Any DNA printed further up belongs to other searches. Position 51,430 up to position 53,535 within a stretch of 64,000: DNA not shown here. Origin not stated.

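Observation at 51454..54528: Paralog of the giant protein on the opposite strand, with the C-terminal modules swapped for a CBM6/35-like domain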

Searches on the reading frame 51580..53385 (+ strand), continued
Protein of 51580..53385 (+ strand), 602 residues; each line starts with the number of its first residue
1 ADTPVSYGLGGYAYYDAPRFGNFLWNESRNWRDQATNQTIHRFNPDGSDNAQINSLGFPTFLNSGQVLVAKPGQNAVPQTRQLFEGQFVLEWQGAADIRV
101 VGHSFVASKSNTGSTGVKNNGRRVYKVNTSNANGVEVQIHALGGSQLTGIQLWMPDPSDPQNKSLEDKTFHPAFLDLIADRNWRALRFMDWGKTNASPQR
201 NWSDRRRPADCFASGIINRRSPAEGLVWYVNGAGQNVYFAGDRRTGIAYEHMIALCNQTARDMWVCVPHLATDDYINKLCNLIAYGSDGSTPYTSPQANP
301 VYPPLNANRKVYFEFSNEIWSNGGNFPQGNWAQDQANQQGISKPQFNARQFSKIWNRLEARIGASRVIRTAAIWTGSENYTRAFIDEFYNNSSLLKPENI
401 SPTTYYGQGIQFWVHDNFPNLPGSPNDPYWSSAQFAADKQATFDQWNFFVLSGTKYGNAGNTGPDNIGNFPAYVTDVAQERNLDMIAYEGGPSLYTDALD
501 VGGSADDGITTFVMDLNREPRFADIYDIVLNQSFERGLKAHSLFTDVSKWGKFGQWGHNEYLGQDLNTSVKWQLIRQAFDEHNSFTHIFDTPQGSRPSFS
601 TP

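Call 36: find_related_loci(query=A1, collection=genome_contigs, flank=6000)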
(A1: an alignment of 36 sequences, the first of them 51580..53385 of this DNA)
Query A1 (602 aa) in genome_contigs; peptide patterns used: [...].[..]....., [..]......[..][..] (x = any residue, [..] = any of these).
512 stretches matched a pattern; 475 encode a relative of the query (tblastn E <= 1e-3); the best 80 are kept; 80 distinct loci.
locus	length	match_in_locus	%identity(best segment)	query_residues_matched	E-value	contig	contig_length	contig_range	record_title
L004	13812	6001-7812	52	4-602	0e+0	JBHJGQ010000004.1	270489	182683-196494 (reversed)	MAG: Opitutales bacterium isolate sb_S12C1742 S12Ck141_945306, whole genome shotgun sequence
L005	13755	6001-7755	49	3-600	0e+0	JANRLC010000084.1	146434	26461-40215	MAG: Verrucomicrobiota bacterium isolate bins.134 k141_290130, whole genome shotgun sequence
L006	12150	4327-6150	45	5-601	3e-165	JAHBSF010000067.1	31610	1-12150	MAG: Acidobacteria bacterium isolate ACE_ACI1 ACI1_67, whole genome shotgun sequence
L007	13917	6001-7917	44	4-602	1e-162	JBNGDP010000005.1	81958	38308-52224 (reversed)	MAG: Oceanipulchritudo sp. isolate E05-032 bin78.fa-5, whole genome shotgun sequence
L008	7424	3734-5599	42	3-602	2e-161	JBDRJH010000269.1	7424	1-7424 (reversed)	MAG: Verrucomicrobiota bacterium isolate MEGAHIT-group-1.637 k141_4024654, whole genome shotgun sequence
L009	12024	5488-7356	44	3-602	2e-159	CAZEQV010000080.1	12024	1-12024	MAG TPA_asm: uncultured Verrucomicrobiota bacterium isolate binchicken_co107_144 genome assembly, contig: NODE_12185_len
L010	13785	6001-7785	43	5-601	1e-156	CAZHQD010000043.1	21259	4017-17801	MAG TPA_asm: uncultured Puniceicoccaceae bacterium isolate SRP290908_co2_182 genome assembly, contig: NODE_3214_length_2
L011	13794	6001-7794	43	8-601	1e-154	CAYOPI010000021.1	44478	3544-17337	MAG TPA_asm: uncultured Opitutales bacterium isolate SRP128890_co1_260 genome assembly, contig: NODE_1445_length_44478_c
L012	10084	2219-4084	43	5-602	2e-154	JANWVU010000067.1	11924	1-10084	MAG: Verrucomicrobiia bacterium isolate SKYG124 NODE_67_length_11924_cov_9.835837, whole genome shotgun sequence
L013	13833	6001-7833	43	5-602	2e-153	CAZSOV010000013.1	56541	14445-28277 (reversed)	MAG TPA_asm: uncultured Verrucomicrobiota bacterium isolate SRP302895_co1_382 genome assembly, contig: NODE_979_length_5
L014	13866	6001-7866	43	4-601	6e-151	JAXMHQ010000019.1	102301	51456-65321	MAG: Verrucomicrobiota bacterium isolate STL-VER8 C4.26.fa-19, whole genome shotgun sequence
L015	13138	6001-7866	42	5-601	2e-150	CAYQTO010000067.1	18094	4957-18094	MAG TPA_asm: uncultured Candidatus Sumerlaeota bacterium isolate SRP141376_co5_408 genome assembly, contig: NODE_7542_le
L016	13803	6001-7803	44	5-601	1e-150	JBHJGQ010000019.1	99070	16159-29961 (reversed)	MAG: Opitutales bacterium isolate sb_S12C1742 S12Ck141_747060, whole genome shotgun sequence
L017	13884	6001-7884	42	1-601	2e-150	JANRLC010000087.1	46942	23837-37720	MAG: Verrucomicrobiota bacterium isolate bins.134 k141_4960198, whole genome shotgun sequence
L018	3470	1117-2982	41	5-602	3e-156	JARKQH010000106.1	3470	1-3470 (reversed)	MAG: Verrucomicrobiota bacterium isolate Reactor_maxbin.083 k141_594243, whole genome shotgun sequence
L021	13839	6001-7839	41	11-601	1e-148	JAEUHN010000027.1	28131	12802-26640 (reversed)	MAG: Verrucomicrobiaceae bacterium isolate new MAG-18 k141_1286585, whole genome shotgun sequence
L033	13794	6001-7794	41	4-601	4e-143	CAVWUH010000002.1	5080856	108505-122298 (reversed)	MAG: uncultured Acidobacteriota bacterium isolate MFD07386.bin.2.1 genome assembly, contig: contig_10975, whole genome s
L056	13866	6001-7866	39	4-601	4e-132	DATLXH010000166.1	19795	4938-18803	MAG TPA_asm: Thermoanaerobaculia bacterium isolate SMAG_U13241 k141_282509, whole genome shotgun sequence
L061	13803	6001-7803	38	51-601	3e-128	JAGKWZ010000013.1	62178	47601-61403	MAG: Verrucomicrobiaceae bacterium isolate P8_D7_6 P8_D7_6_44, whole genome shotgun sequence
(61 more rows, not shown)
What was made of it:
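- Almost all of the 80 best genomic loci are from uncultured MAGs (call 36).
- Tried and rejected: I rejected it as too specific, because the family is abundant in soil and freshwater lineages (call 36).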

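Call 38: search_protein_families(library=pfam, proteins=[L004:4325-5383:-, L061:11619-13094:-, L021:2938-4377:-, L033:11246-11908:+, L056:2620-3468:-], max_evalue=0.01)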
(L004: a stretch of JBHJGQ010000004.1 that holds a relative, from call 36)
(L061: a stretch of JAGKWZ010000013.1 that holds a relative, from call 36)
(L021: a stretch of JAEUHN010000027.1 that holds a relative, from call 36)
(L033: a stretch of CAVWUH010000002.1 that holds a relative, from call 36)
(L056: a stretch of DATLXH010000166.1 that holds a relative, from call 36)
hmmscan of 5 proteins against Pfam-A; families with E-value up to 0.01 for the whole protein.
L004:4325-5383:- (352 aa): 2 families
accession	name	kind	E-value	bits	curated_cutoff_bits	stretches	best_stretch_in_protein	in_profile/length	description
PF00356.27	LacI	-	5.8e-15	55.3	27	1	10-54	2-46/46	Bacterial regulatory proteins, lacI family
PF13377.12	Peripla_BP_3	-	0.00066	20.2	26.5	0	186-315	2-150/167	Periplasmic binding protein-like domain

L061:11619-13094:- (491 aa): 4 families
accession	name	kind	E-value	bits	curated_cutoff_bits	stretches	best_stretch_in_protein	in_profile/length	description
PF02518.31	HATPase_c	-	2.7e-24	86.2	26.4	1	378-485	1-108/111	Histidine kinase-, DNA gyrase B-, and HSP90-like ATPase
PF00512.31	HisKA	-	1.1e-09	38.6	26.9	1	268-336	3-65/66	His Kinase A (phospho-acceptor) domain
PF14501.12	HATPase_c_5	-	0.00015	22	22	1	382-481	5-99/102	GHKL domain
PF19752.4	DUF6239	-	0.0032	17.8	27.1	1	94-155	78-143/187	Family of unknown function (DUF6239)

L021:2938-4377:- (479 aa): 4 families
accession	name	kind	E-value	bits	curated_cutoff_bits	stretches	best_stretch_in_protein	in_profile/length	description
PF00884.28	Sulfatase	-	9.8e-60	202.8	25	1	19-321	1-300/301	Sulfatase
PF16347.10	SGSH_C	-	9.9e-06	26.2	29.3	1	280-405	10-134/154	N-sulphoglucosamine sulphohydrolase, C-terminal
PF14707.11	Sulfatase_C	-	0.0013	19.8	30.9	0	389-426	58-98/127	C-terminal region of aryl-sulfatase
PF01663.27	Phosphodiest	-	0.003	17.6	23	0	226-262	184-220/342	Type I phosphodiesterase / nucleotide pyrophosphatase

L033:11246-11908:+ (221 aa): 2 families
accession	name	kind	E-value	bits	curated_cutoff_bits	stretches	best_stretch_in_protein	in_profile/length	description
PF00072.30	Response_reg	-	3e-32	111.5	30.2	1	4-113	1-111/111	Response regulator receiver domain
PF00486.34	Trans_reg_C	-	2.5e-23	82.4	26.2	1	148-218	2-77/77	Transcriptional regulatory protein, C terminal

L056:2620-3468:- (282 aa): 10 families
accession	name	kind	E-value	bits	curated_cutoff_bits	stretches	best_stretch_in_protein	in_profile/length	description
PF00005.33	ABC_tran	-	4.8e-20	73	25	1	111-234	5-135/137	ABC transporter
PF13304.12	AAA_21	-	2.7e-09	37.9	27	1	119-141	1-23/304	AAA domain, putative AbiEii toxin, Type IV TA system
PF13401.12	AAA_22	-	2.1e-05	25.3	27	1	118-250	6-108/130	AAA domain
PF13555.12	AAA_29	-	8e-05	22.8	27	1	112-141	17-46/61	P-loop containing region of AAA domain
PF13476.12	AAA_23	-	0.00018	22.6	27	1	118-138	20-40/201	AAA domain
PF02463.25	SMC_N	-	0.0012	18.8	40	0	118-137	25-44/220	RecF/RecN/SMC N terminal domain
PF01078.27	Mg_chelatase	-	0.0014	18.5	20.3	1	103-144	14-49/207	Magnesium chelatase, subunit ChlI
PF00437.27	T2SSE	-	0.0014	17.8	24.9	1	105-141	130-166/370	Type II/IV secretion system protein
PF00004.35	AAA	-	0.0053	17.6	21.2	0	121-141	2-22/131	ATPase family associated with various cellular activities (AAA)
PF13175.12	AAA_15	-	0.0076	16.3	32.1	0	112-137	17-43/374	AAA ATPase domain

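Call 40: search_protein_families(library=pfam, proteins=[P0008, P0013, P0017, P0079, P0082, P0002, P0020, P0036], max_evalue=0.01)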
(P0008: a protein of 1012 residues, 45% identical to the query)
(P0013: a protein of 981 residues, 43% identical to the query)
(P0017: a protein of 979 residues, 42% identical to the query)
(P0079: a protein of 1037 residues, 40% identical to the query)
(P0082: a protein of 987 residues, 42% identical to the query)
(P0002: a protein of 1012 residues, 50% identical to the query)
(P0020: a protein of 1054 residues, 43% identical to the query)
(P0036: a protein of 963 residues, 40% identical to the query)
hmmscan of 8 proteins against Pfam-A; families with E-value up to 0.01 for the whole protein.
P0008 (1012 aa): 2 families
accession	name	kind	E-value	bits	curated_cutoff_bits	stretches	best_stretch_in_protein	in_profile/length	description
PF25275.1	Golvesin_C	-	2.2e-25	89.7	31.6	1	883-1009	1-130/132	Golvesin C-terminal domain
PF05345.18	He_PIG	-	1.4e-07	32.3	24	1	633-715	4-95/96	Putative Ig domain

P0013 (981 aa): 2 families
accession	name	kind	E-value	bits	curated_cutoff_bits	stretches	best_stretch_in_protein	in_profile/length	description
PF24517.2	CBM96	-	8e-16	58.7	26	1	751-904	18-163/164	Carbohydrate-binding module family 96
PF05345.18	He_PIG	-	2.9e-05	24.8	24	1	651-727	9-92/96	Putative Ig domain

P0017 (979 aa): 5 families
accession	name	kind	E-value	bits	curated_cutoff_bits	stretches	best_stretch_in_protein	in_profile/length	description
PF00404.24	Dockerin_1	-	2.1e-11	44.3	22.9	1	925-974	1-52/57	Dockerin type I domain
PF13517.12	FG-GAP_3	-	0.00012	23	26.9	0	911-935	34-58/61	FG-GAP-like repeat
PF05345.18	He_PIG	-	0.0045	17.8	24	1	652-738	5-95/96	Putative Ig domain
PF00036.39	EF-hand_1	-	0.0053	16.7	25.4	0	958-973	9-24/29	EF hand domain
PF13202.12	EF-hand_5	-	0.0077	16.1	25.9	0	958-973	8-23/25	EF hand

P0079 (1037 aa): 3 families
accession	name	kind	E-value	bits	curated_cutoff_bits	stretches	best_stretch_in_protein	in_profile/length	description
PF03422.21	CBM_6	-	2.2e-14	54.2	28.9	1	917-1035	1-122/125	Carbohydrate binding module (family 6)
PF18099.7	CBM_35_2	-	1e-08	35.6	23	1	946-1035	23-111/112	Carbohydrate binding module (family 35)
PF22704.2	CBM13-like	-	0.00076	20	30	1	959-1025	10-76/82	Alpha-galactosidase, CBM13 domain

P0082 (987 aa): 4 families
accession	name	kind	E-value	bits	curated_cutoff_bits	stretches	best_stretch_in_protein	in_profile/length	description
PF24517.2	CBM96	-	2.1e-17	63.9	26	1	828-954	21-140/164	Carbohydrate-binding module family 96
PF05345.18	He_PIG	-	4.1e-06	27.6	24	1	730-782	13-72/96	Putative Ig domain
PF01108.23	Tissue_fac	-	0.0026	18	27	1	18-113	3-104/107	Tissue factor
PF00041.27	fn3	-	0.0039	17.8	25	0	39-114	2-75/84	Fibronectin type III domain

P0002 (1012 aa): 1 family
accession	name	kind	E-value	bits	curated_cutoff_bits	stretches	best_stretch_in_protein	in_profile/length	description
PF05345.18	He_PIG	-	2.3e-06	28.4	24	1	637-716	7-95/96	Putative Ig domain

P0020 (1054 aa): 0 families

P0036 (963 aa): 0 families

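Call 47: search_protein_families(library=pfam, alignment_id=A1, max_evalue=10)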
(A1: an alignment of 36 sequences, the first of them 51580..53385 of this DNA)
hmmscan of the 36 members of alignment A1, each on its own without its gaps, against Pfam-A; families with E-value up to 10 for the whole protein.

A. member 1, window:51580-53385:+ (602 aa): 0 families

B. families by the number of members that match (of 36 scanned): 16 families
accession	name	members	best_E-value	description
PF05345.18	He_PIG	9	7.3e-09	Putative Ig domain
PF24517.2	CBM96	2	2.1e-17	Carbohydrate-binding module family 96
PF25275.1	Golvesin_C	1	2.2e-25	Golvesin C-terminal domain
PF03422.21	CBM_6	1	2.2e-14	Carbohydrate binding module (family 6)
PF00404.24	Dockerin_1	1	2.1e-11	Dockerin type I domain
PF18099.7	CBM_35_2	1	1e-08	Carbohydrate binding module (family 35)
PF13517.12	FG-GAP_3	1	0.00012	FG-GAP-like repeat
PF22704.2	CBM13-like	1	0.00076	Alpha-galactosidase, CBM13 domain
PF01108.23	Tissue_fac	1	0.0026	Tissue factor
PF00041.27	fn3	1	0.0039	Fibronectin type III domain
PF00036.39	EF-hand_1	1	0.0053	EF hand domain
PF13202.12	EF-hand_5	1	0.0077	EF hand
PF13405.12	EF-hand_6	1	0.024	EF-hand domain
PF01073.25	3Beta_HSD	1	0.049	3-beta hydroxysteroid dehydrogenase/isomerase family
PF24108.1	DUF7383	1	0.11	Family of unknown function (DUF7383)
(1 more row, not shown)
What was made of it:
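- On He_PIG Ig-like domain: 9 of 36 relatives match at E<=10, the best at 7.3e-09 (call 47).
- Checked: He_PIG matches 9 of 36 family members (call 47).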

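Call 55: search_protein_representatives(alignment_id=A1)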
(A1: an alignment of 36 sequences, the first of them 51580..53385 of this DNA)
Query: 36 sequences, 909 profile positions. Proteins with E-value up to 0.001 (for the whole library): 18813; up to 1e-10: 9729; up to 1e-30: 2391. The best 150 are listed.
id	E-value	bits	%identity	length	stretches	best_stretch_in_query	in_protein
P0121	0.0e+00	1311.1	-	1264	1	13-904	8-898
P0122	0.0e+00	1306.2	-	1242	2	14-902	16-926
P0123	0.0e+00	1278.0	-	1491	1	5-902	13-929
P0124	0.0e+00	1252.0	-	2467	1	14-904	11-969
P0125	0.0e+00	1250.8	-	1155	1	11-903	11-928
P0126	0.0e+00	1243.2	-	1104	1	17-903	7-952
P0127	0.0e+00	1239.1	-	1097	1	14-901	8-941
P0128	0.0e+00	1228.0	-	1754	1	9-903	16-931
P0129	0.0e+00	1210.0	-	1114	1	8-904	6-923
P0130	0.0e+00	1197.8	-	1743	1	6-904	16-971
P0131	0.0e+00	1193.4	-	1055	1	12-904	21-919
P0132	0.0e+00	1173.6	-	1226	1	10-902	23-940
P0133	0.0e+00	1138.6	-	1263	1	11-903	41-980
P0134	0.0e+00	1130.9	-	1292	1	8-904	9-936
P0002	0.0e+00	1128.5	-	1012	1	5-873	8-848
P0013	0.0e+00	1039.1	-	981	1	15-795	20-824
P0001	4.1e-297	1004.4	-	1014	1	30-815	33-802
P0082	5.7e-294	994.0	-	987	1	24-807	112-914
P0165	3.7e-175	600.9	-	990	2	26-535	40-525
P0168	1.3e-170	585.9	-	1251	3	19-530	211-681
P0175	3.9e-154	531.3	-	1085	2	15-533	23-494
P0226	2.1e-107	376.7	-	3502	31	634-726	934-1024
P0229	1.6e-102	360.5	-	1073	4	167-435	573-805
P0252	4.1e-91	322.8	-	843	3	202-435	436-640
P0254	1.4e-90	321.0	-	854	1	6-637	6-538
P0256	1.5e-89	317.5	-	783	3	109-434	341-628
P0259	2.5e-89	316.8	-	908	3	203-435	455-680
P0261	4.7e-89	315.9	-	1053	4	166-434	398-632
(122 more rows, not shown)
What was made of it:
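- The He_PIG domain is common in giant adhesin-like proteins (call 55).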

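Call 57: search_protein_families(library=pfam, proteins=[P0229, P0252, P0256, P0259, P0261, P0165, P0168, P0175, P0254], max_evalue=0.01)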
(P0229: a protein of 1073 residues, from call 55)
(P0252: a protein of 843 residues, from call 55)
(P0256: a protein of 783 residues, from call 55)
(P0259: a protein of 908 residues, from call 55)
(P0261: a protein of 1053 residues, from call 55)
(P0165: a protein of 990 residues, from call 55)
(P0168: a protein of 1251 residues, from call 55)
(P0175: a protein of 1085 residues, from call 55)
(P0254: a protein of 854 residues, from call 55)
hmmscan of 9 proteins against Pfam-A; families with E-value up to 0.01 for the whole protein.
P0229 (1073 aa): 1 family
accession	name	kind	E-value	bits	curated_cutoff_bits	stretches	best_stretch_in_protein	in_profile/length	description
PF18998.6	Flg_new_2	-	6.2e-07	29.7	23.6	1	382-446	6-71/73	Divergent InlB B-repeat domain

P0252 (843 aa): 1 family
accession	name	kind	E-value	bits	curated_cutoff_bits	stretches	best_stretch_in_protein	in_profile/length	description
PF18998.6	Flg_new_2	-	4.2e-11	43.1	23.6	1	209-279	1-72/73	Divergent InlB B-repeat domain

P0256 (783 aa): 1 family
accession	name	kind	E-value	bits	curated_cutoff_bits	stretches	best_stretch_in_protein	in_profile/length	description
PF18998.6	Flg_new_2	-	2.2e-11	44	23.6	1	197-265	2-71/73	Divergent InlB B-repeat domain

P0259 (908 aa): 1 family
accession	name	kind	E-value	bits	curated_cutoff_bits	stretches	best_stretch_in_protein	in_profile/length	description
PF18998.6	Flg_new_2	-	7.2e-11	42.4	23.6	1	219-287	2-71/73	Divergent InlB B-repeat domain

P0261 (1053 aa): 3 families
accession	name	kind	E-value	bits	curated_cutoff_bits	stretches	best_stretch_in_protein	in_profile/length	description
PF13517.12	FG-GAP_3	-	7.1e-18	65.4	26.9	3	851-912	1-60/61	FG-GAP-like repeat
PF01839.29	FG-GAP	-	2e-10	40.8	22.1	0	895-912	2-19/37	FG-GAP repeat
PF18998.6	Flg_new_2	-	5.1e-09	36.4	23.6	1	204-270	5-72/73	Divergent InlB B-repeat domain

P0165 (990 aa): 1 family
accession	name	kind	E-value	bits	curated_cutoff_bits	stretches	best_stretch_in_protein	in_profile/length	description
PF05345.18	He_PIG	-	3.3e-06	27.9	24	1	681-759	14-95/96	Putative Ig domain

P0168 (1251 aa): 1 family
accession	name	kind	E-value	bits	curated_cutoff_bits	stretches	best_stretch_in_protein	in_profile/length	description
PF18962.6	Por_Secre_tail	-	6.5e-13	49.2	27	1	1181-1250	1-75/75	Secretion system C-terminal sorting domain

P0175 (1085 aa): 3 families
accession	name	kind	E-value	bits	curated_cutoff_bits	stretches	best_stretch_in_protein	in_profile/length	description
PF24517.2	CBM96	-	8.6e-20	71.6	26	1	731-874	4-144/164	Carbohydrate-binding module family 96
PF13205.12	Big_5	-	4.6e-07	30.9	23.6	1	913-1002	15-103/105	Bacterial Ig-like domain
PF00404.24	Dockerin_1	-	0.00059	20.4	22.9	1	1007-1057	2-54/57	Dockerin type I domain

P0254 (854 aa): 1 family
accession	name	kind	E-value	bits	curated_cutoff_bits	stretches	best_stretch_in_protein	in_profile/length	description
PF03944.20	Endotoxin_C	-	0.00012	22.9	21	0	605-684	56-138/142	delta endotoxin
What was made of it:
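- Relatives carry CBM6/35, CBM96, Golvesin_C, dockerin or a T9SS sorting domain (calls 40, 57). CBMs and dockerins are typical appendages of degradative enzymes (calls 40, 57).
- Tried and rejected: Divergent subfamily members also lack any catalytic Pfam domain (call 57).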

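Call 76: find_encoding_contigs(protein=P0001, flank=1000, max_places=3)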
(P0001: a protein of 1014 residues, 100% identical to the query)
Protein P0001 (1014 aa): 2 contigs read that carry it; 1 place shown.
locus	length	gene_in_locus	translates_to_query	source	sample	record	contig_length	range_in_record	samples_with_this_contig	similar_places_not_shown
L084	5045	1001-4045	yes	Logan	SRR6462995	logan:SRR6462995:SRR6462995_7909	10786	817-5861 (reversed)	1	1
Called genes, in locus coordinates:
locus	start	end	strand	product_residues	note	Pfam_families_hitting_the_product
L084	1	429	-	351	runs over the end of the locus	PF04389:Peptidase_M28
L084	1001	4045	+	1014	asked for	PF03422:CBM_6, PF16990:CBM_35 (weak)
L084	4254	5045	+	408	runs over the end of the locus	PF00817:IMS, PF11799:IMS_C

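Call 78: search_protein_families(library=ncbifam, alignment_id=A1, max_evalue=10)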
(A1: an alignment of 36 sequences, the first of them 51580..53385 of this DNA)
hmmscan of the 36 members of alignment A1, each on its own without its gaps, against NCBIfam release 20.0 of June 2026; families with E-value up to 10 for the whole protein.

A. member 1, window:51580-53385:+ (602 aa): 1 family
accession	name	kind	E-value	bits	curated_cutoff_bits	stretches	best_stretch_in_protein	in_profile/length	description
TIGR04031.1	Htur_1727_fam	subfamily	0.096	12.7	57.2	1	246-266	41-61/71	Htur_1727 family rSAM-partnered candidate RiPP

B. families by the number of members that match (of 36 scanned): 8 families
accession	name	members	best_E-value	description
NF033679.1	DNRLRE_dom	2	2.6e-15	DNRLRE domain-containing protein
TIGR04031.1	Htur_1727_fam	2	0.06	Htur_1727 family rSAM-partnered candidate RiPP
NF041611.1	exoglucan_CbhB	1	0.002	exoglucanase CbhB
NF037948.1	signal_int_SinM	1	0.074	signal integration modulator SinM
NF009594.0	PRK13036.1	1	0.087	superantigen-like protein SSL11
TIGR00107.1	deoD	1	0.16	purine-nucleoside phosphorylase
NF004489.0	PRK05819.1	1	0.17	DeoD-type purine-nucleoside phosphorylase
NF008454.0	PRK11316.1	1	1.2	bifunctional D-glycero-beta-D-manno-heptose-7-phosphate kinase/D-glycero-beta-D-manno-heptose 1-phosphate adenylyltransferase HldE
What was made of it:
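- Tried and rejected: Scanning all 36 aligned members at E<=10 against Pfam and NCBIfam gave nothing for the core (calls 47, 78).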
